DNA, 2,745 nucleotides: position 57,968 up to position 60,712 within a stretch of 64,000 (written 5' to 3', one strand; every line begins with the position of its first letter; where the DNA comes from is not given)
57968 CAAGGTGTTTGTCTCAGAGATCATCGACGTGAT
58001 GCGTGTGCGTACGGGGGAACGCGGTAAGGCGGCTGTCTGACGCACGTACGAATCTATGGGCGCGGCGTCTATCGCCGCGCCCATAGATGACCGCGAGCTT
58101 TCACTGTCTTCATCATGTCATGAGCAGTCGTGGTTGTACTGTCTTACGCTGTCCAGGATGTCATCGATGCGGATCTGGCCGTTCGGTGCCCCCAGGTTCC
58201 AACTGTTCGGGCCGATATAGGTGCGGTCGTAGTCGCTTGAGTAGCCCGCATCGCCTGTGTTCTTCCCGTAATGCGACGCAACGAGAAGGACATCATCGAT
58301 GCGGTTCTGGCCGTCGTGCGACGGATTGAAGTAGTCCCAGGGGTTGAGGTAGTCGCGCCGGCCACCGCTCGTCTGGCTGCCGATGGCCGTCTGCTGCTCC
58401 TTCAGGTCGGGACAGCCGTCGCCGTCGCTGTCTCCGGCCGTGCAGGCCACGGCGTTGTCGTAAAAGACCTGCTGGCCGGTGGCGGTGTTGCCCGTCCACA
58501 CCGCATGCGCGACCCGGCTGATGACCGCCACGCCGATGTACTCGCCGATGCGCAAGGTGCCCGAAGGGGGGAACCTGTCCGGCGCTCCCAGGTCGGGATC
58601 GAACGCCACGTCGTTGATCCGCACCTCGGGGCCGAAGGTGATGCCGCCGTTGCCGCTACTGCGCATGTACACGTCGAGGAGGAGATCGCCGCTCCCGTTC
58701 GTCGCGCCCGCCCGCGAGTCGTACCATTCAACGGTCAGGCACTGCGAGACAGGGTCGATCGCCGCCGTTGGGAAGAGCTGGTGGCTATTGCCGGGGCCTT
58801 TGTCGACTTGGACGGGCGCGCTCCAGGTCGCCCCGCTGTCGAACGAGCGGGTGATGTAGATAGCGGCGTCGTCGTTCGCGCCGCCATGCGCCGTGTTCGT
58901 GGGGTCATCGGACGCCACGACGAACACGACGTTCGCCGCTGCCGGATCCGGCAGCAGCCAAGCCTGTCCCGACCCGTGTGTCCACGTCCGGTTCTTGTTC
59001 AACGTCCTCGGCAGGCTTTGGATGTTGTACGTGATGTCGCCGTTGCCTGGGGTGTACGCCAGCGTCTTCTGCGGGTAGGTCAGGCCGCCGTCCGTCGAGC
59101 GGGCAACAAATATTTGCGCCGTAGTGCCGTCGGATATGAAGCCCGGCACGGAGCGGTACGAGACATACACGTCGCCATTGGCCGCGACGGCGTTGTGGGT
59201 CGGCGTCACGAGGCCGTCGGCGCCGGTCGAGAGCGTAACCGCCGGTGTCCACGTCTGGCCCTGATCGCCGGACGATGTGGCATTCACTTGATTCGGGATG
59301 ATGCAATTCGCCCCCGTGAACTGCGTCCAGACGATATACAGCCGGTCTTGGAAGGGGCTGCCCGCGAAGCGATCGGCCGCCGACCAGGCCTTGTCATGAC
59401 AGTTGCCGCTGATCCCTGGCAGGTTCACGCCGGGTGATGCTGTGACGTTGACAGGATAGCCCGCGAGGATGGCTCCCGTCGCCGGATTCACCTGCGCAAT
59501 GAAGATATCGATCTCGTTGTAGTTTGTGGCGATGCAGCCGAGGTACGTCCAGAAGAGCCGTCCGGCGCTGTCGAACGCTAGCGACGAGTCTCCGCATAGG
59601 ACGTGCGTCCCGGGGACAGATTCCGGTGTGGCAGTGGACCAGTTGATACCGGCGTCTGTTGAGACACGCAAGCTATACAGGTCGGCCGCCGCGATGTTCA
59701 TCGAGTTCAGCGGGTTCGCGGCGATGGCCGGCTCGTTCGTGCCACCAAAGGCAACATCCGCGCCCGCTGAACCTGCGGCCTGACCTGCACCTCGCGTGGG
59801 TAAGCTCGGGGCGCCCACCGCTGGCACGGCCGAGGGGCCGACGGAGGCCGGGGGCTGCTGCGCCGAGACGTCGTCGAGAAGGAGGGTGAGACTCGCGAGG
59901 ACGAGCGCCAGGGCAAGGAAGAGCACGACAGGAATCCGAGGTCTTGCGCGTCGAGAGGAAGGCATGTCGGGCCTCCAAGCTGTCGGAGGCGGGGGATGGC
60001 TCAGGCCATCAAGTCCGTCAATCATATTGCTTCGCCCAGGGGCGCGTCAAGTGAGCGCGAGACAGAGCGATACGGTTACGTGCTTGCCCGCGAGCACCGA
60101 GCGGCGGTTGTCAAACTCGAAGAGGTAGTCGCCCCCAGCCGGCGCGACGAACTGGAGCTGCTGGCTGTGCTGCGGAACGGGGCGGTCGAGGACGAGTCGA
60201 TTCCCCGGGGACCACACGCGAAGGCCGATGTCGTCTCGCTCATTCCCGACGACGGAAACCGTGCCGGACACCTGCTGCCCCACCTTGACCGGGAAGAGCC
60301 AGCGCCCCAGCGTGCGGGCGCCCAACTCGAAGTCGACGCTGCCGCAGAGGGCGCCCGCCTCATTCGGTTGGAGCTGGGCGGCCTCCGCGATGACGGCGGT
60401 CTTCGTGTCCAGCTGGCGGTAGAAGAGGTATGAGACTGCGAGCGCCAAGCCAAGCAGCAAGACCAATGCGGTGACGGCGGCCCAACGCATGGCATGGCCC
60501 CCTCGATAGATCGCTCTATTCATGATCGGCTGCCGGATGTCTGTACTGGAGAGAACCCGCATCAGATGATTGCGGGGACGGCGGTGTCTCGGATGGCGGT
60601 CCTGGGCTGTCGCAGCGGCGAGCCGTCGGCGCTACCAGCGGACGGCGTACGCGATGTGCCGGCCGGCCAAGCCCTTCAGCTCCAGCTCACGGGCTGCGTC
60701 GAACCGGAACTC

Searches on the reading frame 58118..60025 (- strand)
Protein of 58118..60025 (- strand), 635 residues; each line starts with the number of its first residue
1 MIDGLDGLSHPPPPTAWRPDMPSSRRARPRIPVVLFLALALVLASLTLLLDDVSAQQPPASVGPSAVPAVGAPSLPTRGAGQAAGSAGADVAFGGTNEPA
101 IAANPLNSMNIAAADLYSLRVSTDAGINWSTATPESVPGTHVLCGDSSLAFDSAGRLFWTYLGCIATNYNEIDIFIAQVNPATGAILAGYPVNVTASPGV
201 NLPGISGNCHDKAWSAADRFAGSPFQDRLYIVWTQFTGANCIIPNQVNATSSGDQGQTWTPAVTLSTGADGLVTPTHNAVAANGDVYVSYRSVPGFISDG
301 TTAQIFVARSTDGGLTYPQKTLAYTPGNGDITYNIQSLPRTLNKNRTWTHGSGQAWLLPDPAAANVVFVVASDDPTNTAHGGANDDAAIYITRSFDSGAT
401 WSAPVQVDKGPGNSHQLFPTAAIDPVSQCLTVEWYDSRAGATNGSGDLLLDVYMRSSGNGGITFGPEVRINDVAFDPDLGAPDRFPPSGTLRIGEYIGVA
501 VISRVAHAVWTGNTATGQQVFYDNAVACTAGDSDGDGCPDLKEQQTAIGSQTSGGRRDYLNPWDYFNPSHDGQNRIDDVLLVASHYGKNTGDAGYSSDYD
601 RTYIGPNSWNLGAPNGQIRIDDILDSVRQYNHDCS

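Call 4: search_protein_families(library=pfam, proteins=[window:58118-60025:-], max_evalue=1)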
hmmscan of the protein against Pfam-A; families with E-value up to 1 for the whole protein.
window:58118-60025:- (635 aa): 3 families
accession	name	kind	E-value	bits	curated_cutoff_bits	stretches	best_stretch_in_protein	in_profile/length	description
PF13088.12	BNR_2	-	1.2e-05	25.2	31.4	1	245-322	80-155/277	BNR repeat-like domain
PF02012.26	BNR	-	0.0015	18.6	27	1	121-131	2-12/12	BNR/Asp-box repeat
PF13517.12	FG-GAP_3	-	0.26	12.4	26.9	1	518-541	39-59/61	FG-GAP-like repeat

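Call 5: search_protein_families(library=ncbifam, proteins=[window:58118-60025:-], max_evalue=1)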
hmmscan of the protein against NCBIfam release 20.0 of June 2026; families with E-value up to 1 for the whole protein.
window:58118-60025:- (635 aa): 3 families
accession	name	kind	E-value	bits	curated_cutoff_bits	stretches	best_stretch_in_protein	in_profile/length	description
NF041520.1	flexitail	domain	4.2e-25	88.6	40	1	532-634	1-107/107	flexitail domain-containing putative surface protein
NF040591.1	choice_anch_O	subfamily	0.012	14.2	125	1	304-408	538-636/670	choice-of-anchor O protein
NF050177.1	TapA_OM_Porphy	equivalog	0.14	10.8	500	1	276-319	47-86/544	TapA/TapC family T9SS-dependent outer membrane protein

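Call 71: find_encoding_contigs(protein=window:58121-59965:-, flank=2000, max_places=3)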
Protein window:58121-59965:- (615 aa): no gene with exactly this product is on record in the collection.

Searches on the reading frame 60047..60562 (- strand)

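Call 58: search_protein_families(library=pfam, proteins=[window:60047-60562:-], max_evalue=0.001)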
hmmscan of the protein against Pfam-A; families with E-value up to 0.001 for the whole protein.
window:60047-60562:- (171 aa): 1 family
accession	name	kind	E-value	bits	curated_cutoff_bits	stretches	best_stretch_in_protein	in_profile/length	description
PF01105.29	EMP24_GP25L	-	2.3e-05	25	25.9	1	92-165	18-94/182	emp24/gp25L/p24 family/GOLD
